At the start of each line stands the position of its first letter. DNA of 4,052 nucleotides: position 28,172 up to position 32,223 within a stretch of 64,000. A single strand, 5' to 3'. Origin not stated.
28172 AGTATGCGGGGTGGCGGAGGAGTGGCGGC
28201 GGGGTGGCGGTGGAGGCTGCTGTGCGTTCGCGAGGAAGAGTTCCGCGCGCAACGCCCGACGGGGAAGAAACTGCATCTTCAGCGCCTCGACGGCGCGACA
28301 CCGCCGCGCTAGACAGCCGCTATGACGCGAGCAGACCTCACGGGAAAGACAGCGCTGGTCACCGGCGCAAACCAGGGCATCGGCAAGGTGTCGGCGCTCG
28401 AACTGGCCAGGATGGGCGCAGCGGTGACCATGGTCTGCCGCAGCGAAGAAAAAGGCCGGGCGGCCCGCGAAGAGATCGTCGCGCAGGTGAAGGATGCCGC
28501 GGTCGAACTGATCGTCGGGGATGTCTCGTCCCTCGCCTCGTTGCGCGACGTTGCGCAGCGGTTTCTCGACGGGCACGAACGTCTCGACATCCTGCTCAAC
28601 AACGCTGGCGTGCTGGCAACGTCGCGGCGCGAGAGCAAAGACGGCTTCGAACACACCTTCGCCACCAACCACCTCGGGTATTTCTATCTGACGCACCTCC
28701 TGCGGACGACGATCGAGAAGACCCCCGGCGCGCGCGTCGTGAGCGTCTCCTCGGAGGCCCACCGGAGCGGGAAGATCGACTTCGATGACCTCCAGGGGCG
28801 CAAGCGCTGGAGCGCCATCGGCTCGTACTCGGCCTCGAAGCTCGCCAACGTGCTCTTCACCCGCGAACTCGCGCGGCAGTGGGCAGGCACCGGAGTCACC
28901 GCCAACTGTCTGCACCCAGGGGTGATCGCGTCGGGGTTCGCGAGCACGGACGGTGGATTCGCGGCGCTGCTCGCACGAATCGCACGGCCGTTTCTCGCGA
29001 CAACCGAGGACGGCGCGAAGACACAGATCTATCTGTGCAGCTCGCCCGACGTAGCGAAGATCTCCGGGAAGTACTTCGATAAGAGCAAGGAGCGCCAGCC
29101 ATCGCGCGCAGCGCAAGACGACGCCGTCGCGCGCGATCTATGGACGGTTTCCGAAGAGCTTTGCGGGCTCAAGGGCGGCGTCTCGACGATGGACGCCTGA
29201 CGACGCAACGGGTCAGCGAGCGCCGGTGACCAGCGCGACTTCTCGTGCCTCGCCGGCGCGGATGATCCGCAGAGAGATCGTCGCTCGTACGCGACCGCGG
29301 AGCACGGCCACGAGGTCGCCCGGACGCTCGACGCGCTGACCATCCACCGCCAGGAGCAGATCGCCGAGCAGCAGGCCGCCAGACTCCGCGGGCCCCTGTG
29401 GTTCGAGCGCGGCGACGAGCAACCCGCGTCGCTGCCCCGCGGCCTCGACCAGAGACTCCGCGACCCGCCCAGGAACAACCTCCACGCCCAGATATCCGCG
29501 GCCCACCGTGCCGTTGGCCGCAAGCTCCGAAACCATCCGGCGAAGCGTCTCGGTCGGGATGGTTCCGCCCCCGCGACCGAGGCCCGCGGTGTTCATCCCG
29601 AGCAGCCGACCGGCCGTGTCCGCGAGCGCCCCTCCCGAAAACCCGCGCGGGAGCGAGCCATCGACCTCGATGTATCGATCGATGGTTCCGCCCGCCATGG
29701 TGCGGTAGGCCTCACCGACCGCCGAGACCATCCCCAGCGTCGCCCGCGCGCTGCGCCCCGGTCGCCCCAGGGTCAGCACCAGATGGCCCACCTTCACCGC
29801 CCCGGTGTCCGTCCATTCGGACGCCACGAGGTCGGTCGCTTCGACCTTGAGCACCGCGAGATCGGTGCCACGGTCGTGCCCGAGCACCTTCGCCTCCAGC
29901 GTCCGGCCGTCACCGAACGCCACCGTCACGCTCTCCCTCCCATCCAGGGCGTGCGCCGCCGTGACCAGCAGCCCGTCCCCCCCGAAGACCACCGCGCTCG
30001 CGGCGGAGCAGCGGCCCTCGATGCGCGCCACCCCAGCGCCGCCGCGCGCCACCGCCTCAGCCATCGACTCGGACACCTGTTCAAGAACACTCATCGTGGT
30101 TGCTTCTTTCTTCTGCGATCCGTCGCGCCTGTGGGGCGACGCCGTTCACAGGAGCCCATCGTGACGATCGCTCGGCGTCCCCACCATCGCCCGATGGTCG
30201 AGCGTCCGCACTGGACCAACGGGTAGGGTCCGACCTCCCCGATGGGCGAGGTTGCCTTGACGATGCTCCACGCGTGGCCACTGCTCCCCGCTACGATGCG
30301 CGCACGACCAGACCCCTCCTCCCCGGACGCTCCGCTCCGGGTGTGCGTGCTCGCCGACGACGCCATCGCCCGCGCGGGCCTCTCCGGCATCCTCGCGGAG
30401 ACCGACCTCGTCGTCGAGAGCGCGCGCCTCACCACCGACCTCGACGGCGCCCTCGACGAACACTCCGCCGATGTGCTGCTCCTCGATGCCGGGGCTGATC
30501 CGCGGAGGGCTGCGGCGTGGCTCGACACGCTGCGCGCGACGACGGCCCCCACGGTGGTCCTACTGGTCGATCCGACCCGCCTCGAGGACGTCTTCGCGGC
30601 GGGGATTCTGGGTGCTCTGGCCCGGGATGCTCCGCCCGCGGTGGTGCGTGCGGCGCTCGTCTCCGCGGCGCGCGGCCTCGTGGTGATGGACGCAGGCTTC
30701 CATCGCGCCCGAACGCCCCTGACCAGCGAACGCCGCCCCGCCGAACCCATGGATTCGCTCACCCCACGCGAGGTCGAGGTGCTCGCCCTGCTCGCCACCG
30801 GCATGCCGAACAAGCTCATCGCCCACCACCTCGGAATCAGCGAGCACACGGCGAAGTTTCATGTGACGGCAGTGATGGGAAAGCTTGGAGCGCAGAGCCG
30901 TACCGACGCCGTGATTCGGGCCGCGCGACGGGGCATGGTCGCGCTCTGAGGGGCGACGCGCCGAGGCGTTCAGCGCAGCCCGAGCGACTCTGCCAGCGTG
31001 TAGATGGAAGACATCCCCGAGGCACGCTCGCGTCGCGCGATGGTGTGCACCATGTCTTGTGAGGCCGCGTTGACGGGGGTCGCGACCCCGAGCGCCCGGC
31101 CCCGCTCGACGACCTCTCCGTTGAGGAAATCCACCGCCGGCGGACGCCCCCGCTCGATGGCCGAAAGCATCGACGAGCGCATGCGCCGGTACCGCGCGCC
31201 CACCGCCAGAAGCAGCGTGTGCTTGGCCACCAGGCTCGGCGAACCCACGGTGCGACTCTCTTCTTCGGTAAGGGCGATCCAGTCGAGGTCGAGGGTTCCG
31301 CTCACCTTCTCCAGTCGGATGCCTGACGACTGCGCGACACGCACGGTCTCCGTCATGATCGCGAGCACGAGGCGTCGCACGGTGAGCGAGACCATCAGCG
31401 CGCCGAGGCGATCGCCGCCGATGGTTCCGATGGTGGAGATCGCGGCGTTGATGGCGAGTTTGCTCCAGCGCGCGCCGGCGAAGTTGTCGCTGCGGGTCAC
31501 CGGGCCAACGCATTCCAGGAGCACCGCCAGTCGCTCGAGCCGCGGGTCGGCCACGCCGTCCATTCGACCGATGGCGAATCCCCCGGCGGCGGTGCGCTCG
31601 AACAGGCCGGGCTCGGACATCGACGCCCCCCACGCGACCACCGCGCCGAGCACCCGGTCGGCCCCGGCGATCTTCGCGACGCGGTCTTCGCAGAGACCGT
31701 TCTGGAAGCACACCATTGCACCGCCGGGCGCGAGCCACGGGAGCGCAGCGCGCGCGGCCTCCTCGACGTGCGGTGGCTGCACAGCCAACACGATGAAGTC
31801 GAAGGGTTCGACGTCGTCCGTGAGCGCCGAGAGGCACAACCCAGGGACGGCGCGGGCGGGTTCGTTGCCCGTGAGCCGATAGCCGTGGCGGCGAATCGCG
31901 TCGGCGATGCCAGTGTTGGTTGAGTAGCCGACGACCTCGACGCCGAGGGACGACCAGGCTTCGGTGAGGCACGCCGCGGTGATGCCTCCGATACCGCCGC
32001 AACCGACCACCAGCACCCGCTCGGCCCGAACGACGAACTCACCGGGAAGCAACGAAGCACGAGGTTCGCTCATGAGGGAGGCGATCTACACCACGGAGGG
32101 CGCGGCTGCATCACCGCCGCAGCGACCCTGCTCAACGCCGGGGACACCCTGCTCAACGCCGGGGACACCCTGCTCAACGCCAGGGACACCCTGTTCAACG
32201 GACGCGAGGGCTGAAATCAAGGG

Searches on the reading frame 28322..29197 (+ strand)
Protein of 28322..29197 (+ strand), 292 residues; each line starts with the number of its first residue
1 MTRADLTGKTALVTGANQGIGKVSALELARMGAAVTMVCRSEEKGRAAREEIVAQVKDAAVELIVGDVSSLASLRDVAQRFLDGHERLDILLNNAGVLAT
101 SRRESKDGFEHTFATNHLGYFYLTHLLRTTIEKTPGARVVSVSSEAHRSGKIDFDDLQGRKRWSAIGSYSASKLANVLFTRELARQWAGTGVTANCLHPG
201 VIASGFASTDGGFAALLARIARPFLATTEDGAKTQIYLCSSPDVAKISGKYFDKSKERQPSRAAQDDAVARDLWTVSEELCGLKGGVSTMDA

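Call 24: search_protein_families(library=pfam, proteins=[window:28322-29197:+], max_evalue=0.001)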
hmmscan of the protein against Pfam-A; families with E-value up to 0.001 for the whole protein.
window:28322-29197:+ (292 aa): 5 families
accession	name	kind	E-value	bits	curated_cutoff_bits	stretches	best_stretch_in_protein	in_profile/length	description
PF00106.31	adh_short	-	1.8e-37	129.1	26.6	1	9-207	1-187/195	short chain dehydrogenase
PF13561.12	adh_short_C2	-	2.5e-27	96.4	27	1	15-249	1-226/236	Enoyl-(Acyl carrier protein) reductase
PF08659.16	KR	-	1.6e-07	31.8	22.6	1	10-146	2-138/180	KR domain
PF01370.27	Epimerase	-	2.4e-07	30.8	20.9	1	11-193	1-166/240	NAD dependent epimerase/dehydratase family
PF16363.11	GDP_Man_Dehyd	-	0.0008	19.4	27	0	12-188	1-172/332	GDP-mannose 4,6 dehydratase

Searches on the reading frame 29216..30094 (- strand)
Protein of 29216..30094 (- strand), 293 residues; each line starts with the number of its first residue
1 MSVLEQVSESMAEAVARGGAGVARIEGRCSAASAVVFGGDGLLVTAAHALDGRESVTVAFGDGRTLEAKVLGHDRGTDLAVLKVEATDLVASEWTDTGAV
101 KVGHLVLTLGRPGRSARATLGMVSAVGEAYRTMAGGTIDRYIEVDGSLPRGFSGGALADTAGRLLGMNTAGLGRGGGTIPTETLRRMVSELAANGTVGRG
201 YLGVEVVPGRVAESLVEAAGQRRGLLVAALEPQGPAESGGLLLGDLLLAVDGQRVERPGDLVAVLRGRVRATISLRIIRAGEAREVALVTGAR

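Call 24: search_protein_families(library=pfam, proteins=[window:29216-30094:-], max_evalue=0.001)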
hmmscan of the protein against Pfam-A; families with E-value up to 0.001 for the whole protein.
window:29216-30094:- (293 aa): 5 families
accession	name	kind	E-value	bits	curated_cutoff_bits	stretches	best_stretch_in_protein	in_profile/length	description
PF13365.12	Trypsin_2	-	1.5e-24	87.8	27.6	1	32-167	1-144/144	Trypsin-like peptidase domain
PF17820.7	PDZ_6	-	1.1e-10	41.5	27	1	227-279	2-54/54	PDZ domain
PF13180.12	PDZ_2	-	1.5e-08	35.2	27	1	200-287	1-77/80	PDZ domain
PF00595.29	PDZ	-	9.2e-06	26.4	23.2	1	198-258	8-60/81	PDZ domain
PF00089.32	Trypsin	-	2.5e-05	24.7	20.6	1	32-178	27-205/220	Trypsin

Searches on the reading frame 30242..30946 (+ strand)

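Call 24: search_protein_families(library=pfam, proteins=[window:30242-30946:+], max_evalue=0.001)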
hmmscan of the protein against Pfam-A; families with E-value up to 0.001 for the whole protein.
window:30242-30946:+ (235 aa): 1 family
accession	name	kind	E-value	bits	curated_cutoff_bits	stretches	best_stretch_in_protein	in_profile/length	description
PF00196.25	GerE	-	7.8e-20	70.7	23.5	1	171-226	1-56/57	Bacterial regulatory proteins, luxR family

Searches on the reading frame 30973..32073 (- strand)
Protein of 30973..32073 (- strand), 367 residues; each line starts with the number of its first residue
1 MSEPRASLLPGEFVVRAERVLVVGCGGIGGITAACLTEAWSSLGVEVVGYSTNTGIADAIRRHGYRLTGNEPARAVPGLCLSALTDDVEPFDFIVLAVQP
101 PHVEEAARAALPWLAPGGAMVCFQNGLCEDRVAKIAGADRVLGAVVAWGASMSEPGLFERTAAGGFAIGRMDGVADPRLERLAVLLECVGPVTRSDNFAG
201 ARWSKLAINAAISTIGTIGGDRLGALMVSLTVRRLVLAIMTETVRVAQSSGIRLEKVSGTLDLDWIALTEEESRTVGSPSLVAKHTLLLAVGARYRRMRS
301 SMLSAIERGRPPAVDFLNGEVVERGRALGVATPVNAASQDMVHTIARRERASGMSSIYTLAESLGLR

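Call 24: search_protein_families(library=pfam, proteins=[window:30973-32073:-], max_evalue=0.001)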
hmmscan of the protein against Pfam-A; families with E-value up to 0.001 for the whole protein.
window:30973-32073:- (367 aa): 2 families
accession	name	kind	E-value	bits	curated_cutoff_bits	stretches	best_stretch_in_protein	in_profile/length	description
PF08546.17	ApbA_C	-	2.3e-23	83.4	22.7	1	197-345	1-124/125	Ketopantoate reductase PanE/ApbA C terminal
PF02558.23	ApbA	-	6.8e-20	71.7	22.2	1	20-172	1-149/150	Ketopantoate reductase PanE/ApbA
